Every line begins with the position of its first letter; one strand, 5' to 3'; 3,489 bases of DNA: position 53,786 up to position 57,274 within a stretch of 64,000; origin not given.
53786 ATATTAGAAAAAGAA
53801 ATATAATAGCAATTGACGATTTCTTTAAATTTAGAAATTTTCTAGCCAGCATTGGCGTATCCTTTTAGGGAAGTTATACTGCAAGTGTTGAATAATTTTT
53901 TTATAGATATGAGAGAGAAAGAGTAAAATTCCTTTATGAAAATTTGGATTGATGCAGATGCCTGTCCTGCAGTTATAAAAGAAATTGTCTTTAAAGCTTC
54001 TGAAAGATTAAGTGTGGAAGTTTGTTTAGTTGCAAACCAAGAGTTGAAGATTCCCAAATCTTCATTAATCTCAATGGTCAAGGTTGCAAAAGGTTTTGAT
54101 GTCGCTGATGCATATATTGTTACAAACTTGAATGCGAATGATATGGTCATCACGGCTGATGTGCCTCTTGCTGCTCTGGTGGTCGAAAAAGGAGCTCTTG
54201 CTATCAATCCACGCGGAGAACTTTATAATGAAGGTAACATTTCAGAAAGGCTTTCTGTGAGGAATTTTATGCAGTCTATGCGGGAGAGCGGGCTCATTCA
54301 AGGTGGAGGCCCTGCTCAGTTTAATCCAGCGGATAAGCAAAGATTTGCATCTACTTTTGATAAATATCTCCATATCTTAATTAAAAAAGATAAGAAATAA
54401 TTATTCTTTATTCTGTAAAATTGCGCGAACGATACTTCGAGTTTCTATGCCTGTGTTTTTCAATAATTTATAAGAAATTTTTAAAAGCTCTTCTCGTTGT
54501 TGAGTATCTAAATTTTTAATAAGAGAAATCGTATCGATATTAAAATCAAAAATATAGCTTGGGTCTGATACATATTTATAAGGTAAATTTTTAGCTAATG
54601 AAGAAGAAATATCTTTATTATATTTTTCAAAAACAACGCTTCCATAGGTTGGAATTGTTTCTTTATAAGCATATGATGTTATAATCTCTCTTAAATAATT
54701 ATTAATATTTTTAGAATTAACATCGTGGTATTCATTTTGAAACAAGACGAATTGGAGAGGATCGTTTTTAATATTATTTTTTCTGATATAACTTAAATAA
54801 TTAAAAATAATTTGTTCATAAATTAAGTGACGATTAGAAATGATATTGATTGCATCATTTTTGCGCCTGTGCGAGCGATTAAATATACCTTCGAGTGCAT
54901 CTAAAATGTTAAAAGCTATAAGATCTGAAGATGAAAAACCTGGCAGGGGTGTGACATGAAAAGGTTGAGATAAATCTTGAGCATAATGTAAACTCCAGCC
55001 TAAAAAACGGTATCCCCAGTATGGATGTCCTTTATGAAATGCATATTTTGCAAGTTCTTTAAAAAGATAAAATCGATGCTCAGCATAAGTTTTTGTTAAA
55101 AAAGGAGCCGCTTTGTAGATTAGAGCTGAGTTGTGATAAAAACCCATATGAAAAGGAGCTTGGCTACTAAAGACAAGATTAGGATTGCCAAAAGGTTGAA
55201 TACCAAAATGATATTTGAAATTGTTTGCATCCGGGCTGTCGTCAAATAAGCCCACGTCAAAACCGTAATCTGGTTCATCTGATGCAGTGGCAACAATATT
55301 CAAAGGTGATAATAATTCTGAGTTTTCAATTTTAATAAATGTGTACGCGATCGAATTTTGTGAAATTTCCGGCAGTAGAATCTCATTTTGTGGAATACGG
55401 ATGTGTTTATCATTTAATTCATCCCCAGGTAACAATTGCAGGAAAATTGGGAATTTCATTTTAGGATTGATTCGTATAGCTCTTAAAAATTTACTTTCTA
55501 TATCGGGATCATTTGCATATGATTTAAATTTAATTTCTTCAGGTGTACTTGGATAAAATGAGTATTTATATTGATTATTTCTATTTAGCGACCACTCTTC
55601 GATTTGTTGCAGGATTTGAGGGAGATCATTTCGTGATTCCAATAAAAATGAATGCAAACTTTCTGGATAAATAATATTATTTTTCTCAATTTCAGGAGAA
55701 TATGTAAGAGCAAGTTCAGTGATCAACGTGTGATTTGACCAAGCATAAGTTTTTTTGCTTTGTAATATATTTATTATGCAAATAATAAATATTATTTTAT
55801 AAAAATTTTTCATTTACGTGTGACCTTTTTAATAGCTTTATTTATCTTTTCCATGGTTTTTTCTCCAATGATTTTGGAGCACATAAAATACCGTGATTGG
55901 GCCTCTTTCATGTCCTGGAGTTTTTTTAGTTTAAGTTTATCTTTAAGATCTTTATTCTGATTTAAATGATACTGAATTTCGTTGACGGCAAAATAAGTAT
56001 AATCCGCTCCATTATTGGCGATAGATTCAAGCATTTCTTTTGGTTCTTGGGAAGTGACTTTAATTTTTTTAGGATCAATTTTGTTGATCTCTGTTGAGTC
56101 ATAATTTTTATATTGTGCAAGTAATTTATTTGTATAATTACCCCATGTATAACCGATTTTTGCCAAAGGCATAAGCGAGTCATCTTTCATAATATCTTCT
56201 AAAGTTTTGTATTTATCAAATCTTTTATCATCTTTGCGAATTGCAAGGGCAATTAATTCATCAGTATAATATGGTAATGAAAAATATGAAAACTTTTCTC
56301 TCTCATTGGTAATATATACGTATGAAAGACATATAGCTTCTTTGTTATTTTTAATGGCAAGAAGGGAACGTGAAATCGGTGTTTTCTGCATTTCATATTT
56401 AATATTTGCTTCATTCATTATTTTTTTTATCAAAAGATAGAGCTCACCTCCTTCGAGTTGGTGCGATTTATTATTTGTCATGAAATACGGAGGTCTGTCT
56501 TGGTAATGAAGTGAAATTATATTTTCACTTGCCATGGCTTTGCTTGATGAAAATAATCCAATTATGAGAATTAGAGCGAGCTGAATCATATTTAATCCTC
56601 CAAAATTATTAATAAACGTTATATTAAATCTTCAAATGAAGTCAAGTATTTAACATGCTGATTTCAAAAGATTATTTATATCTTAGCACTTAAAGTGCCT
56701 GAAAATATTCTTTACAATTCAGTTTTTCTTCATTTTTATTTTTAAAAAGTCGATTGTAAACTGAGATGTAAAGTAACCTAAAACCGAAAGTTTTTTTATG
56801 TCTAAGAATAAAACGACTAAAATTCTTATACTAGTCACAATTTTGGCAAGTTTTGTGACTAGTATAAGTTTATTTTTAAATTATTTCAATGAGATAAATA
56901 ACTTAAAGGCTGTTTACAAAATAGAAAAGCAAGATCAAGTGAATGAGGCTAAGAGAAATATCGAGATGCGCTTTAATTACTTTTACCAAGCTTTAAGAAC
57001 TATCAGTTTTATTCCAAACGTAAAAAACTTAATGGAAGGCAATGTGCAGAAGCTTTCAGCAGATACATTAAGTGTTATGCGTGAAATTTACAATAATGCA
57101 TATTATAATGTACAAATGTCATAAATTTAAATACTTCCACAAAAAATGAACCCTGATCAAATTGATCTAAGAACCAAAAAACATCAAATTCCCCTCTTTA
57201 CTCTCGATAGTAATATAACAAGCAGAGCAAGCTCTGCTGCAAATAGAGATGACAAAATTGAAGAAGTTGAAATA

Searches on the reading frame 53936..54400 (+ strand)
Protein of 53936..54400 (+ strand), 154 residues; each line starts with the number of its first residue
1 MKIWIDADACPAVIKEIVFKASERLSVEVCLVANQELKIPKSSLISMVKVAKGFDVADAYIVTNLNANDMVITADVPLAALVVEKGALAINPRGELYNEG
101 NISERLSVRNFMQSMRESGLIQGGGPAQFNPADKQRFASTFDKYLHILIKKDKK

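Call 60: search_protein_families(library=pfam, proteins=[window:53936-54400:+], max_evalue=0.00001)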
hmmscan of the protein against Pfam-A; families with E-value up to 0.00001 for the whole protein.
window:53936-54400:+ (154 aa): 1 family
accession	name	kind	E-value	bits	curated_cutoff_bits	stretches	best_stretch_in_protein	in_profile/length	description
PF02639.20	DUF188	-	2.5e-46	157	24.3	1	17-145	1-128/130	Uncharacterized BCR, YaiI/YqxD family COG1671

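Call 79: find_encoding_contigs(protein=window:53936-54400:+, flank=6000, max_places=4)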
Protein window:53936-54400:+ (154 aa): 2 contigs read that carry it; 2 places shown.
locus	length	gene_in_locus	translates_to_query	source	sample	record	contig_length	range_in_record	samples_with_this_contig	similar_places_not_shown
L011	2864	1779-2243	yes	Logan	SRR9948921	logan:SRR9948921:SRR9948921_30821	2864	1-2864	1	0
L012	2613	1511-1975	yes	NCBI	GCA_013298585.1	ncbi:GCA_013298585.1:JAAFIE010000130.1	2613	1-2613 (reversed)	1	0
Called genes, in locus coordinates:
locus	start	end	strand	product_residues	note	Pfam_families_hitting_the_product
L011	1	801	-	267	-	?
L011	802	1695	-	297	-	PF00497:SBP_bac_3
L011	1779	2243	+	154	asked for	PF02639:DUF188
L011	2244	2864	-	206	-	?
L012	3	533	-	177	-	?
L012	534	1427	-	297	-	PF00497:SBP_bac_3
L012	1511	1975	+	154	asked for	PF02639:DUF188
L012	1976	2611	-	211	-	?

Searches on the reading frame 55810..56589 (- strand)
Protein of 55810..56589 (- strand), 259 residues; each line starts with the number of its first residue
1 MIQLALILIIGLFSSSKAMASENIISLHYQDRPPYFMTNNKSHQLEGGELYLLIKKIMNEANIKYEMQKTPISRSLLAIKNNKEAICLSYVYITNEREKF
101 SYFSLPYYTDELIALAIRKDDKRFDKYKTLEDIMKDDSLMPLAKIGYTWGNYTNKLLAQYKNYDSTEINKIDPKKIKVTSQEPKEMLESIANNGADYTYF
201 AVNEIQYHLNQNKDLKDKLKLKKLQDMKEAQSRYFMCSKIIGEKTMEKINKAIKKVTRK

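Call 60: search_protein_families(library=pfam, proteins=[window:55810-56589:-], max_evalue=0.00001)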
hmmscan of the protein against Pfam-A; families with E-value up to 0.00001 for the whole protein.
window:55810-56589:- (259 aa): 1 family
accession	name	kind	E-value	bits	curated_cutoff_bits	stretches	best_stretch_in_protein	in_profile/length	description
PF00497.25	SBP_bac_3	-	2.1e-10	40.9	26.4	1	30-227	7-98/132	Bacterial extracellular solute-binding proteins, family 3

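Call 80: find_encoding_contigs(protein=window:55810-56589:-, flank=5000, max_places=4)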
Protein window:55810-56589:- (259 aa): 2 contigs read that carry it; 1 place shown.
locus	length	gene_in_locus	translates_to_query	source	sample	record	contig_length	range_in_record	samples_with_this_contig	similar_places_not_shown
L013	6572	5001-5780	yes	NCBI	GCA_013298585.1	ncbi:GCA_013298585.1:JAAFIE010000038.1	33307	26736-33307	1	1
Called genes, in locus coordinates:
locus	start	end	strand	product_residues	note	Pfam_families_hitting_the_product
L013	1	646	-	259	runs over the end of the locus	PF02649:GCHY-1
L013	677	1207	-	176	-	-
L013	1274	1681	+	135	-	PF02566:OsmC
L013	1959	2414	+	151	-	-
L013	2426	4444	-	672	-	-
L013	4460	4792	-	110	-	-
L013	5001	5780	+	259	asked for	PF00497:SBP_bac_3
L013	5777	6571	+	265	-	?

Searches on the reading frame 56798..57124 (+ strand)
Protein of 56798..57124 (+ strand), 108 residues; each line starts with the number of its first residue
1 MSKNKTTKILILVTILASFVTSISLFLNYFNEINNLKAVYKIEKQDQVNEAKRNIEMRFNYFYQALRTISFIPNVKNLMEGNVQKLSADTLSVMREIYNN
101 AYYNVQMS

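Call 34: find_encoding_contigs(protein=window:56798-57124:+, flank=3000, max_places=5)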
Protein window:56798-57124:+ (108 aa): no gene with exactly this product is on record in the collection.
